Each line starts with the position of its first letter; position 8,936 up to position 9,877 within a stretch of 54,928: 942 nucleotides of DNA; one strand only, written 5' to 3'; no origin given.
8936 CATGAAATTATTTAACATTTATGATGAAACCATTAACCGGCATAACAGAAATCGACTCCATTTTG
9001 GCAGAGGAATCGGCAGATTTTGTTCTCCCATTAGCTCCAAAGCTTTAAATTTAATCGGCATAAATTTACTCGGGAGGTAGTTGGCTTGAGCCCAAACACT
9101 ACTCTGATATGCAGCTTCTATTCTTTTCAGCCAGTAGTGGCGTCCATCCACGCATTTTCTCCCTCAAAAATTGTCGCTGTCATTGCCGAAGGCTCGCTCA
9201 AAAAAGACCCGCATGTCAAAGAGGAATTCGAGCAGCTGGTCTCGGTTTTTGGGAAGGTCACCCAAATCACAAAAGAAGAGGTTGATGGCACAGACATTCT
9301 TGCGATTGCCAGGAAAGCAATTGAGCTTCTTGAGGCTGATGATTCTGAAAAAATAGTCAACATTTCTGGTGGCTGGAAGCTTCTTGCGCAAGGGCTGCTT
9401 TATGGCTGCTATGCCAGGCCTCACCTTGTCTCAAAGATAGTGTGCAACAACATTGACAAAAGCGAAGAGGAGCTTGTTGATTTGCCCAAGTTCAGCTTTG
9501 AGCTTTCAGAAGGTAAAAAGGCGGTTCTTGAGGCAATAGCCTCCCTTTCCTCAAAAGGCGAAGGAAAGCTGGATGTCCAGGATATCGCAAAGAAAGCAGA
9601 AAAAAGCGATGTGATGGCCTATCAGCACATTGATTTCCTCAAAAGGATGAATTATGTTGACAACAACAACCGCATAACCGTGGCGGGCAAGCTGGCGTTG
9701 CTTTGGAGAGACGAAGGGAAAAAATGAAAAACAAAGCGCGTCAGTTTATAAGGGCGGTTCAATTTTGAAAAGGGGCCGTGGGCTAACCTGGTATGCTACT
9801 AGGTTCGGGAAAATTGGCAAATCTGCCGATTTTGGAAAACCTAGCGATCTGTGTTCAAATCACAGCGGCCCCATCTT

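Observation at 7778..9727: Orphan Csa3-like CARF-wHTH regulator facing a three-gene cassette of unknown function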

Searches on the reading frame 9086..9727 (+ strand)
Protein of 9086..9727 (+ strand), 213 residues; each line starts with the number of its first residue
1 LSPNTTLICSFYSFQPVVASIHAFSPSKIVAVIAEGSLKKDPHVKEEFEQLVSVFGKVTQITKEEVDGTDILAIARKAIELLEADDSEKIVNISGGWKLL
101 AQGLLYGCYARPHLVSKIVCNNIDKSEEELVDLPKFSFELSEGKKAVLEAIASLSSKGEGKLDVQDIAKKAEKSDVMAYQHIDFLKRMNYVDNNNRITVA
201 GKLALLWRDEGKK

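Call 4: search_protein_families(library=pfam, proteins=[window:9086-9727:+], max_evalue=0.1)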
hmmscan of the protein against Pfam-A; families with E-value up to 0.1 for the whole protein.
window:9086-9727:+ (213 aa): 3 families
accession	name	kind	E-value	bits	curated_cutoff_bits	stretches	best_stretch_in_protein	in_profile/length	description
PF22662.2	Csa3_N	-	0.0016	18.9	27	1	27-109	27-109/120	Csa3 CRISPR-associated Rossmann-like domain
PF19810.5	HFX_2341_N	-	0.0029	18.5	30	1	18-110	15-107/120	HFX_2341-like, N-terminal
PF01022.26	HTH_5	-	0.027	14.8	22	1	149-192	6-46/47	Bacterial regulatory protein, arsR family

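Call 8: search_protein_families(library=ncbifam, proteins=[window:9086-9727:+], max_evalue=1)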
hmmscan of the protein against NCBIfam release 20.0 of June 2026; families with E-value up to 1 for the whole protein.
window:9086-9727:+ (213 aa): 1 family
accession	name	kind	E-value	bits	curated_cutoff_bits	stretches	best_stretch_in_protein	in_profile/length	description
TIGR01884.1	cas_HTH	subfamily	4.3e-21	75.2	60.2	1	8-203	8-201/202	CRISPR-associated CARF protein Csa3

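Call 9: search_protein_families(library=padloc, proteins=[window:9086-9727:+], max_evalue=1)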
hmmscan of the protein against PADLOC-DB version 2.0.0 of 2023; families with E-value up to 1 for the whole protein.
window:9086-9727:+ (213 aa): 28 families (the best 25 are shown)
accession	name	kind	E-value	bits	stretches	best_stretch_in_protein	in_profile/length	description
PDLC01849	CARF3--CARF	-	4e-41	138.9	1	4-206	2-197/197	-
PDLC01434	CasR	-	1.2e-20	72.1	1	7-195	4-175/191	"CAS-I,CAS-II,CAS-III,CAS-IV,CAS-V,CAS-VI; associated_signaling"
PDLC01268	CasR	-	1.3e-19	68.9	1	12-201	11-177/179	"CAS-I,CAS-II,CAS-III,CAS-IV,CAS-V,CAS-VI; associated_signaling"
PDLC01852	CARF3--CARF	-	1.3e-10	39.5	1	46-195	47-191/208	-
PDLC01848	CARF3--CARF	-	1.5e-10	39.1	1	28-205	27-193/197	-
PDLC01860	CARF3--CARF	-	1.1e-08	33.4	1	46-195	47-191/210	-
PDLC01044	Csa3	-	4.4e-08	31.2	1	29-202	30-191/194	Type I-A associated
PDLC01879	CARF3--CARF_TM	-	2.4e-07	28.6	1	44-204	57-216/222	-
PDLC01866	CARF3--CARF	-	2.3e-06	25.7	1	16-195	14-189/207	-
PDLC01862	CARF3--CARF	-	9.8e-06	23.2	1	18-155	17-165/233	-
PDLC01867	CARF3--CARF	-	2.8e-05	22.1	1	37-191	43-186/200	-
PDLC01863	CARF3--CARF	-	3.5e-05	21.6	1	127-204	104-180/182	-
PDLC01889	CARF4--CARF_PDDEXK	-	3.6e-05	21.1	1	15-119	14-108/367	-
PDLC01639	Csx1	-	0.00021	18.5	1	16-109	2-90/361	CAS-III; associated_signaling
PDLC01798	CARF1--CARF_HEPN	-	0.00028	18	1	13-107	11-103/396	-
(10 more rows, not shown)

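Call 10: search_solved_structures(query=window:9086-9727:+, max_evalue=10, show_alignments=2)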
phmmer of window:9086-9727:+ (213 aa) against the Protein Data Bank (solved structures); distinct sequences matched with E-value up to 10: 26.
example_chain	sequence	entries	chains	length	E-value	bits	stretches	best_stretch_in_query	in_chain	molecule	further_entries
9jo8_A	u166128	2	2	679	4.2e-07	33.5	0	15-69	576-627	TALE repeat protein targeting mitochondiral ND1-L gene. | TALE repeat protein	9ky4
3v6p_A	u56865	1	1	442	5.2e-07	33.2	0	14-66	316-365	dHax3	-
4gjp_A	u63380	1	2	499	1e-06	32.2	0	14-66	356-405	Hax3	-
3v6t_A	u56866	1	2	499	1.1e-06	32.2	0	14-66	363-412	dHax3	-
4gjr_A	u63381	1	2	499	1.1e-06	32.2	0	14-66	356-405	Hax3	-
4osj_A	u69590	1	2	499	1.2e-06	32.1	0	14-66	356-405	Hax3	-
4ost_A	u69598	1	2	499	1.3e-06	32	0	14-66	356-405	Hax3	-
4osw_A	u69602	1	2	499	1.3e-06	31.9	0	14-66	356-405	Hax3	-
4osq_A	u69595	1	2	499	1.4e-06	31.8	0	14-66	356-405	Hax3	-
4osr_A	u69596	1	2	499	1.4e-06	31.8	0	14-66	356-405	Hax3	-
4oto_A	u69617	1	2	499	1.4e-06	31.8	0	14-65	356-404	Hax3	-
4osl_A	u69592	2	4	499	1.4e-06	31.8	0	14-66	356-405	Hax3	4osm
4osz_A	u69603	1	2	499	1.4e-06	31.8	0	14-66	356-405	Hax3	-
4gg4_A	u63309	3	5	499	1.4e-06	31.8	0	14-66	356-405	Hax3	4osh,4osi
4ot0_A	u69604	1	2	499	1.5e-06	31.8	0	14-59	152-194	Hax3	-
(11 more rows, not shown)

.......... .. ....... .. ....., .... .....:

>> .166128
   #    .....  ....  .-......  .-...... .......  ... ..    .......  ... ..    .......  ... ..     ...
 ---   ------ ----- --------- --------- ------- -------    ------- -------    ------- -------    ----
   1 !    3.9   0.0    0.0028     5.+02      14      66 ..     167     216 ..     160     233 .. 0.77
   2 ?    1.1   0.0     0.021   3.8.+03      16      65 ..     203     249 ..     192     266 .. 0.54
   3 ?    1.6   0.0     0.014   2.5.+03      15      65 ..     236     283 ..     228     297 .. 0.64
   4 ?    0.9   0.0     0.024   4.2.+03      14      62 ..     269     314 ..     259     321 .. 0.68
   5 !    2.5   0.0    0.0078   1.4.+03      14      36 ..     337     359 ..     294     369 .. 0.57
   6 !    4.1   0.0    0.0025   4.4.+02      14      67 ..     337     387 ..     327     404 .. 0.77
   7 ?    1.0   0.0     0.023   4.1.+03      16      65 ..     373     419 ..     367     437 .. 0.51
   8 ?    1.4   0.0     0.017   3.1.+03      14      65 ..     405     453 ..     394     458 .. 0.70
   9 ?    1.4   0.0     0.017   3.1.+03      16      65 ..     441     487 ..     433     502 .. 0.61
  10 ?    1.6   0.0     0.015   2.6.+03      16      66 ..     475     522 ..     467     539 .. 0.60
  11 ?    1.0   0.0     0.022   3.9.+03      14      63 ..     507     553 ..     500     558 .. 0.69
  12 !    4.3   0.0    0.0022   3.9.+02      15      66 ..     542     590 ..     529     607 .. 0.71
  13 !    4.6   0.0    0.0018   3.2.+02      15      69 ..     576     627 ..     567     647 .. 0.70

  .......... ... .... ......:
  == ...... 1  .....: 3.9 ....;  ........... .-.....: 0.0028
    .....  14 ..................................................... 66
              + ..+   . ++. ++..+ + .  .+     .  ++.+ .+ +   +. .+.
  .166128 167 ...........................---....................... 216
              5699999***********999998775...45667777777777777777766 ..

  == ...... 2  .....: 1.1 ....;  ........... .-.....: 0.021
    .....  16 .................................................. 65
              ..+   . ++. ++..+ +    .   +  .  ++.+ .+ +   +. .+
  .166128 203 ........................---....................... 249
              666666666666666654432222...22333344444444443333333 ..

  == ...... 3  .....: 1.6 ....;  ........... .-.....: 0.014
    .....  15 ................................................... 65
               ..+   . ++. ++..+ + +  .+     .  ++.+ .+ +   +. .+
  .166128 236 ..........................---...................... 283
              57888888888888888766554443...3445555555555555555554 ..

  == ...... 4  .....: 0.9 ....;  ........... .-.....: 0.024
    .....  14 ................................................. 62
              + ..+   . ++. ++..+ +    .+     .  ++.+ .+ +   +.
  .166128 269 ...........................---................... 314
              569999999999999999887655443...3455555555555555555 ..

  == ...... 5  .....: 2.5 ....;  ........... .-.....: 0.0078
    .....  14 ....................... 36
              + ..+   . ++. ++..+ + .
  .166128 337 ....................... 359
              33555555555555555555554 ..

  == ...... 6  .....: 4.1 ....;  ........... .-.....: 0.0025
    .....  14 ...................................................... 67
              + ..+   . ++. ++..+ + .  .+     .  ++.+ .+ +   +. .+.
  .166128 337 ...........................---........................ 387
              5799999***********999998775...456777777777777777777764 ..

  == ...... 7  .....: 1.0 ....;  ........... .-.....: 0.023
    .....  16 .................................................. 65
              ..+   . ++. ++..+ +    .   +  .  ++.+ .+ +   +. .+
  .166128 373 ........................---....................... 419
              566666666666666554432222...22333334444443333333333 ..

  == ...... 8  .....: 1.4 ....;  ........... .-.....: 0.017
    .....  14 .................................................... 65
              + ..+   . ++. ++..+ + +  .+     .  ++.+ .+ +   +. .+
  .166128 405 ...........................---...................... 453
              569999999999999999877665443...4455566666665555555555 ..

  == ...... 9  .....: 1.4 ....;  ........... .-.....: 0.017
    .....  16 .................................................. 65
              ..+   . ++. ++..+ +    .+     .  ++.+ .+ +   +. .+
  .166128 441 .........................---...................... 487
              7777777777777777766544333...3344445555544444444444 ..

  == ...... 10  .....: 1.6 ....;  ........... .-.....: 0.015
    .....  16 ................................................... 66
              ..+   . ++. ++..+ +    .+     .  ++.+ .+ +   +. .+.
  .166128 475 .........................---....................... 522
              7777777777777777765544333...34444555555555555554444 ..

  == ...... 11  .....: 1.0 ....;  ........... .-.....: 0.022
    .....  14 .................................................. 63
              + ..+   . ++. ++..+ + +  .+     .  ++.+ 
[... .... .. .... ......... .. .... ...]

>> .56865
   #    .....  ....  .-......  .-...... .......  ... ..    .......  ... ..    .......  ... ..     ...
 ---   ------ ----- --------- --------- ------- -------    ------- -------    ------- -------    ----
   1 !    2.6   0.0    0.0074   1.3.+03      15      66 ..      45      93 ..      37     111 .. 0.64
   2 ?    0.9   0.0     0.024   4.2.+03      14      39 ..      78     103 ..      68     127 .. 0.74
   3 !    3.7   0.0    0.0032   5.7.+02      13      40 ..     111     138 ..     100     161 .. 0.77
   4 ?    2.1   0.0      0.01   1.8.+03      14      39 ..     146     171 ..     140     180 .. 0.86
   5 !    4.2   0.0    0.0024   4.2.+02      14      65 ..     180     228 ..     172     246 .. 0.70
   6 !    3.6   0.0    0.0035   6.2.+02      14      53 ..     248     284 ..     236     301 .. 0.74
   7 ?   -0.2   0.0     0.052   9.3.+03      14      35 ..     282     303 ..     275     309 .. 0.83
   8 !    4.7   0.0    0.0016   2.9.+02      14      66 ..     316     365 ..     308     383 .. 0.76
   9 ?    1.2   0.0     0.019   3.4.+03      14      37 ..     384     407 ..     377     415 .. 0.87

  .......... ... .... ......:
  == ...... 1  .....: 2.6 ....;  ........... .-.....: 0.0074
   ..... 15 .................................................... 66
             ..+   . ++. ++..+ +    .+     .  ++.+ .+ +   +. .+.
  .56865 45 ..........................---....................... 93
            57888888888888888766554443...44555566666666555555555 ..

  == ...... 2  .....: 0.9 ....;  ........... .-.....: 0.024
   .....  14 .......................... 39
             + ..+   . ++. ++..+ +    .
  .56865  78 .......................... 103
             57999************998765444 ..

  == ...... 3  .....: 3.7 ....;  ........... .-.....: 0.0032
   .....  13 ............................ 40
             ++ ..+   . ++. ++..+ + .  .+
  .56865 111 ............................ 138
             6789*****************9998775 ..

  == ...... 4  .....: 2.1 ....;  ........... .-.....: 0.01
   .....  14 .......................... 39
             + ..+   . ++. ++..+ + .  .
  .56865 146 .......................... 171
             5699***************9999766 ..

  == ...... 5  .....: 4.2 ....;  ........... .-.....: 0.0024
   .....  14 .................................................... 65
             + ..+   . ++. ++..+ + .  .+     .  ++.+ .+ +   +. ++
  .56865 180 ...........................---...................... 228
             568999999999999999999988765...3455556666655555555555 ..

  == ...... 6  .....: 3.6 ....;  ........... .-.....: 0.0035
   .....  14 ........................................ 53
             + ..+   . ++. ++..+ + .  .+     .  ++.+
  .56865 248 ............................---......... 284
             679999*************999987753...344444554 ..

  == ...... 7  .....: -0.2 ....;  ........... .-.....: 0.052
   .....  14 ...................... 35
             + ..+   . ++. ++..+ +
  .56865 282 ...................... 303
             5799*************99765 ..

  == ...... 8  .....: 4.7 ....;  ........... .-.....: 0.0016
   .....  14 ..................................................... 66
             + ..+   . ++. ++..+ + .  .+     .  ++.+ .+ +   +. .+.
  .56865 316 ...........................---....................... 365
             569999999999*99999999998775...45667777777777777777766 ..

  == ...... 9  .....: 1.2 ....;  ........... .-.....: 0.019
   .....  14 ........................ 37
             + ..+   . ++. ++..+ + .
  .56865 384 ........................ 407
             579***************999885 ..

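Call 14: find_homologous_proteins(query=window:9086-9727:+)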
Query window:9086-9727:+ (213 aa): 67 proteins with E <= 0.001 among 1569 candidates.
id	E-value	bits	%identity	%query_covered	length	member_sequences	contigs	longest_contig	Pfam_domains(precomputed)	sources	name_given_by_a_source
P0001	4.3e-133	459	100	100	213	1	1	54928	-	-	-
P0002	6.5e-110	384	83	100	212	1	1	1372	-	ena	-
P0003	2.6e-107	375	80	100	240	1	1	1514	-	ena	-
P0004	1.7e-106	373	80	100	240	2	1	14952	PF22662.4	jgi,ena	-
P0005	4.6e-106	371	79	100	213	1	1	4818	-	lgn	-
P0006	8.7e-105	367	79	100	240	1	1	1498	-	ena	-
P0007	1.4e-104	366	79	100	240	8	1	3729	PF22662.4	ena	-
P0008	1.5e-104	366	78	99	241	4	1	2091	-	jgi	-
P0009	6.4e-104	364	79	99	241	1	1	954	-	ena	-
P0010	4.3e-103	362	77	100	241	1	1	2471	-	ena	-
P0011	4.2e-102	358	76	100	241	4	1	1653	PF22662.4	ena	-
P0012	5.5e-95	335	80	92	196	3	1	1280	-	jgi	-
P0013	1.8e-87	311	67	98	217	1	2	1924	PF22662.4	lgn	-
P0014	1.4e-77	278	62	100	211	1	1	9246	-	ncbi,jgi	jgi:CRISPR locus-related DNA-binding protein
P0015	1.4e-70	255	75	73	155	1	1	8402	-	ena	-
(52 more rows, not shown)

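Call 34: find_encoding_contigs(protein=P0004, flank=7000, max_places=3)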
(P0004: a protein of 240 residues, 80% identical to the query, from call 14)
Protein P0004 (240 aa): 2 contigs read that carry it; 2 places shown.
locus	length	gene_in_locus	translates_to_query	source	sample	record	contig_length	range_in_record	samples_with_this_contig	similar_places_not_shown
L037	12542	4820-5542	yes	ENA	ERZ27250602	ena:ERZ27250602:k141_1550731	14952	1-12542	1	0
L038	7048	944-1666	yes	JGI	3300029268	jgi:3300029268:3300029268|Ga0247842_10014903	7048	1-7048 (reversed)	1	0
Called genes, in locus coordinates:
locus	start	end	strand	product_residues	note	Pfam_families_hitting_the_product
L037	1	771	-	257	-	?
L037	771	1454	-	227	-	PF00702:Hydrolase, PF13419:HAD_2, PF13242:Hydrolase_like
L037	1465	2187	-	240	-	PF03372:Exo_endo_phos, PF14529:Exo_endo_phos_2 (weak)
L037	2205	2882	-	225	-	-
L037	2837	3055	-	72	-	-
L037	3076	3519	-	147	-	-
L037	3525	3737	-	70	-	-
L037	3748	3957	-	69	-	-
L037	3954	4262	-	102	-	-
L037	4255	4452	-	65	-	-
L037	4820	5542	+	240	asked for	PF22662:Csa3_N (faint)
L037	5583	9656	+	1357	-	PF13086:AAA_11, PF13245:AAA_19 (faint), PF13086:AAA_11 (weak), PF13087:AAA_12, PF18741:MTES_1575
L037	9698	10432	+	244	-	PF05066:HARE-HTH, PF11645:PDDEXK_5 (weak)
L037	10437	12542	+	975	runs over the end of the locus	PF04313:HSDR_N (faint), PF02384:N6_Mtase, PF20473:MmeI_Mtase, PF07669:Eco57I, PF12950:TaqI_C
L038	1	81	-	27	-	?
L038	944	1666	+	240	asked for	PF22662:Csa3_N (faint)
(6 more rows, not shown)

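Call 35: find_encoding_contigs(protein=P0014, flank=7000, max_places=3)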
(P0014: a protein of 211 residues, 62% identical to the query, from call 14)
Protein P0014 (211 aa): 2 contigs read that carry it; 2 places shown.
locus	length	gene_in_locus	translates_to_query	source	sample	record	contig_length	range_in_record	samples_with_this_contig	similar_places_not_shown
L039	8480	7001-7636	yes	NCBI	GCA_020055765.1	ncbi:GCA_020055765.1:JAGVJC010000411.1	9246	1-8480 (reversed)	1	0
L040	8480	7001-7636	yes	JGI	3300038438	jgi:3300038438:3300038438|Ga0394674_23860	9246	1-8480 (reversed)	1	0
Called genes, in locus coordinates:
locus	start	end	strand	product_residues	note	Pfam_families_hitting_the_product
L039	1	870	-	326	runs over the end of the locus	PF13404:HTH_AsnC-type, PF13412:HTH_24, PF13545:HTH_Crp_2 (faint), PF13404:HTH_AsnC-type, PF13412:HTH_24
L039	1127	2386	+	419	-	-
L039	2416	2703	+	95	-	-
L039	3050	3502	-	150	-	-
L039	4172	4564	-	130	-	-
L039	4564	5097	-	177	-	PF08937:ThsB_TIR, PF13676:TIR_2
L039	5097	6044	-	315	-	-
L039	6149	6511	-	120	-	PF04307:YdjM (weak)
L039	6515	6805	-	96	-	-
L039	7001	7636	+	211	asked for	-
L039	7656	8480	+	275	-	?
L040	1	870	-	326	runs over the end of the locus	PF13404:HTH_AsnC-type, PF13412:HTH_24, PF13545:HTH_Crp_2 (faint), PF13404:HTH_AsnC-type, PF13412:HTH_24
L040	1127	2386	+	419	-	-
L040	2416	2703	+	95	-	-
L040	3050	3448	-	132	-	-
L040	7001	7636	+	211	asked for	-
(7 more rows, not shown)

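Call 36: find_encoding_contigs(protein=P0015, flank=7000, max_places=3)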
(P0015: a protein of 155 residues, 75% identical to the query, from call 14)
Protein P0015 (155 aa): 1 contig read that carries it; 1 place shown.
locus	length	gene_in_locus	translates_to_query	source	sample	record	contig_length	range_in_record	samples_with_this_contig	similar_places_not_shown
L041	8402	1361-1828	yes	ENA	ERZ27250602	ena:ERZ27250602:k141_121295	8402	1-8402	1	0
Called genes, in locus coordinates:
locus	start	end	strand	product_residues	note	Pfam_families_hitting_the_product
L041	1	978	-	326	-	?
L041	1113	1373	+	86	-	-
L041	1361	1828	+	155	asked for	-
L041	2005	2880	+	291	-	PF14267:DUF4357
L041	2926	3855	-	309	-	-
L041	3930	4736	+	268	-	-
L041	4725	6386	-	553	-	PF02384:N6_Mtase, PF07669:Eco57I, PF12950:TaqI_C (weak)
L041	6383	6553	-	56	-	-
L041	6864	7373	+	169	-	PF01047:MarR (weak)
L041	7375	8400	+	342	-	?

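Call 64: search_protein_families(library=phrogs, proteins=[L037:4255-4452:-, L037:3954-4262:-, L037:3076-3519:-, L037:2837-3055:-, window:9086-9727:+], max_evalue=0.01)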
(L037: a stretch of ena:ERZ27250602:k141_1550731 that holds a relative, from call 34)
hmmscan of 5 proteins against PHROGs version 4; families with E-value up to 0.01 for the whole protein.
L037:4255-4452:- (65 aa): 1 family
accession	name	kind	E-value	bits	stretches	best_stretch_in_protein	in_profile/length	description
phrog_5553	-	unknown function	0.002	19.3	1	4-59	38-93/114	-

L037:3954-4262:- (102 aa): 0 families

L037:3076-3519:- (147 aa): 1 family
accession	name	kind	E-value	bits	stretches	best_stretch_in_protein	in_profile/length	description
phrog_6422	-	moron, auxiliary metabolic gene and host takeover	0.0052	18.2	1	94-138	4-45/120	Lar-like restriction alleviation protein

L037:2837-3055:- (72 aa): 0 families

window:9086-9727:+ (213 aa): 0 families

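Call 65: search_protein_families(library=pfam, proteins=[L037:4255-4452:-, L037:3954-4262:-, L037:3076-3519:-, L037:2837-3055:-, L037:5583-9656:+, L039:6515-6805:-, L039:6149-6511:-, L039:5097-6044:-], max_evalue=0.01)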
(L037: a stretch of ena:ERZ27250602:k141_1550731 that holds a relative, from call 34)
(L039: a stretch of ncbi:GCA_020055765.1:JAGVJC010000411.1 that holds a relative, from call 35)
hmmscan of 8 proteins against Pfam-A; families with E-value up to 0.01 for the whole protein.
L037:4255-4452:- (65 aa): 2 families
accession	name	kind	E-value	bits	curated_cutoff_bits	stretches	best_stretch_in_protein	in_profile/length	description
PF13234.12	MTR4_beta-barrel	-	0.004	17.9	26.4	1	8-60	151-202/203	Mtr4-like, beta-barrel domain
PF14662.11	KASH_CCD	-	0.0088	16.5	43.3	1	2-57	117-172/191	Coiled-coil region of CCDC155 or KASH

L037:3954-4262:- (102 aa): 0 families

L037:3076-3519:- (147 aa): 1 family
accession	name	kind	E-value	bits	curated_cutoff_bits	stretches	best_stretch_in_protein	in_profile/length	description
PF20120.5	DUF6510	-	0.0096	16.2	26.4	0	79-136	9-64/86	Family of unknown function (DUF6510)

L037:2837-3055:- (72 aa): 0 families

L037:5583-9656:+ (1357 aa): 14 families
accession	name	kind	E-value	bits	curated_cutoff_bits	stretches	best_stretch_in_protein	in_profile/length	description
PF18741.7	MTES_1575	-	8.2e-35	119.2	38.2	1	1257-1353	1-96/96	REase_MTES_1575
PF13087.12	AAA_12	-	3.7e-18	66.2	27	1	1001-1197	4-193/195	AAA domain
PF13086.12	AAA_11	-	4.4e-14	53.3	27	2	312-473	16-147/257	AAA domain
PF13245.12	AAA_19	-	8.7e-06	26.4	25.1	1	303-366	2-65/134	AAA domain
PF01443.25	Viral_helicase1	-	6.6e-05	23.3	21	0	932-977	51-100/228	Viral superfamily 1 RNA helicase core domain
PF08373.16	RAP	-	0.00021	21.7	24.2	1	1299-1338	1-42/58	RAP domain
PF13195.11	DUF4011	-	0.00021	21.7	22.2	1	12-150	1-153/158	Protein of unknown function (DUF4011)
PF04480.18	DUF559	-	0.00038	20.7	20.6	1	1275-1353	38-108/109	Protein of unknown function (DUF559)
PF13604.12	AAA_30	-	0.00053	20.2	27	0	315-359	21-65/191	AAA domain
PF09848.15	SLFN-g3_helicase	-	0.00067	19.5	24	0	315-364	4-55/354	Schlafen group 3, DNA/RNA helicase domain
PF01411.24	tRNA-synt_2c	-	0.0015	17.6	30.3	1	1190-1266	343-419/552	tRNA synthetases class II (A)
PF04851.21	ResIII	-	0.0017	18.7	22.5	0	310-367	21-80/164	Type III restriction enzyme, res subunit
PF00270.35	DEAD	-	0.0049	17.1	26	0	305-366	7-71/167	DEAD/DEAH box helicase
PF00004.35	AAA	-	0.01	16.8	21.2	0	316-334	2-20/131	ATPase family associated with various cellular activities (AAA)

L039:6515-6805:- (96 aa): 2 families
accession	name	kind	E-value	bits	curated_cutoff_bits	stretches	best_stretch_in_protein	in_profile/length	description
PF01870.24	Hjc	-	4.9e-05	23.6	21.1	1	12-93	3-89/93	Archaeal holliday junction resolvase (hjc)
PF04471.18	Mrr_cat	-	0.00036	21.1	21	1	12-81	10-83/115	Restriction endonuclease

L039:6149-6511:- (120 aa): 1 family
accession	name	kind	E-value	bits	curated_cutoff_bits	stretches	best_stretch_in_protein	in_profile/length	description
PF04307.19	YdjM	-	1.3e-07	31.8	29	1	7-118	4-114/176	YdjM inner membrane protein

L039:5097-6044:- (315 aa): 0 families

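Call 68: search_solved_structures(query=A3, max_evalue=1, show_alignments=2)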
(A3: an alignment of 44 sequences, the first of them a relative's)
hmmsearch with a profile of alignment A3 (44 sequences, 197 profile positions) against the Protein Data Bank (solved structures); distinct sequences matched with E-value up to 1: 10.
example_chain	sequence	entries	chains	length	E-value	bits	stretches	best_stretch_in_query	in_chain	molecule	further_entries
8bao_A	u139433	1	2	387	0.00016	25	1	14-97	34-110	DUF1887 family protein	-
1uly_A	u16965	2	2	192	0.0012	22.2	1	133-185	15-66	hypothetical protein PH1932 | hypothetical transcription regulator protein, PH1932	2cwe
4bg5_A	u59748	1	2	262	0.013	18.8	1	63-154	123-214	BBA65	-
2lvs_A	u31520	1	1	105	0.019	18.3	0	150-183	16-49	Putative uncharacterized protein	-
6xl1_A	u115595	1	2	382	0.057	16.7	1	24-99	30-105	Card1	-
6wxw_A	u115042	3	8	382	0.057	16.7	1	24-99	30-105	Card1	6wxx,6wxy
6ca8_A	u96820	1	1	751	0.13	15.5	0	82-110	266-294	DNA topoisomerase 2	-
6w11_B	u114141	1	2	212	0.42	13.9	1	132-185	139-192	CRISPR locus-related putative DNA-binding protein Csa3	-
2ia0_A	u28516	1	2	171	0.49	13.6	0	136-184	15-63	Putative HTH-type transcriptional regulator PF0864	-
6cmv_A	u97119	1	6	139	0.59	13.4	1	124-188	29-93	Transcriptional regulator Lrs14-like protein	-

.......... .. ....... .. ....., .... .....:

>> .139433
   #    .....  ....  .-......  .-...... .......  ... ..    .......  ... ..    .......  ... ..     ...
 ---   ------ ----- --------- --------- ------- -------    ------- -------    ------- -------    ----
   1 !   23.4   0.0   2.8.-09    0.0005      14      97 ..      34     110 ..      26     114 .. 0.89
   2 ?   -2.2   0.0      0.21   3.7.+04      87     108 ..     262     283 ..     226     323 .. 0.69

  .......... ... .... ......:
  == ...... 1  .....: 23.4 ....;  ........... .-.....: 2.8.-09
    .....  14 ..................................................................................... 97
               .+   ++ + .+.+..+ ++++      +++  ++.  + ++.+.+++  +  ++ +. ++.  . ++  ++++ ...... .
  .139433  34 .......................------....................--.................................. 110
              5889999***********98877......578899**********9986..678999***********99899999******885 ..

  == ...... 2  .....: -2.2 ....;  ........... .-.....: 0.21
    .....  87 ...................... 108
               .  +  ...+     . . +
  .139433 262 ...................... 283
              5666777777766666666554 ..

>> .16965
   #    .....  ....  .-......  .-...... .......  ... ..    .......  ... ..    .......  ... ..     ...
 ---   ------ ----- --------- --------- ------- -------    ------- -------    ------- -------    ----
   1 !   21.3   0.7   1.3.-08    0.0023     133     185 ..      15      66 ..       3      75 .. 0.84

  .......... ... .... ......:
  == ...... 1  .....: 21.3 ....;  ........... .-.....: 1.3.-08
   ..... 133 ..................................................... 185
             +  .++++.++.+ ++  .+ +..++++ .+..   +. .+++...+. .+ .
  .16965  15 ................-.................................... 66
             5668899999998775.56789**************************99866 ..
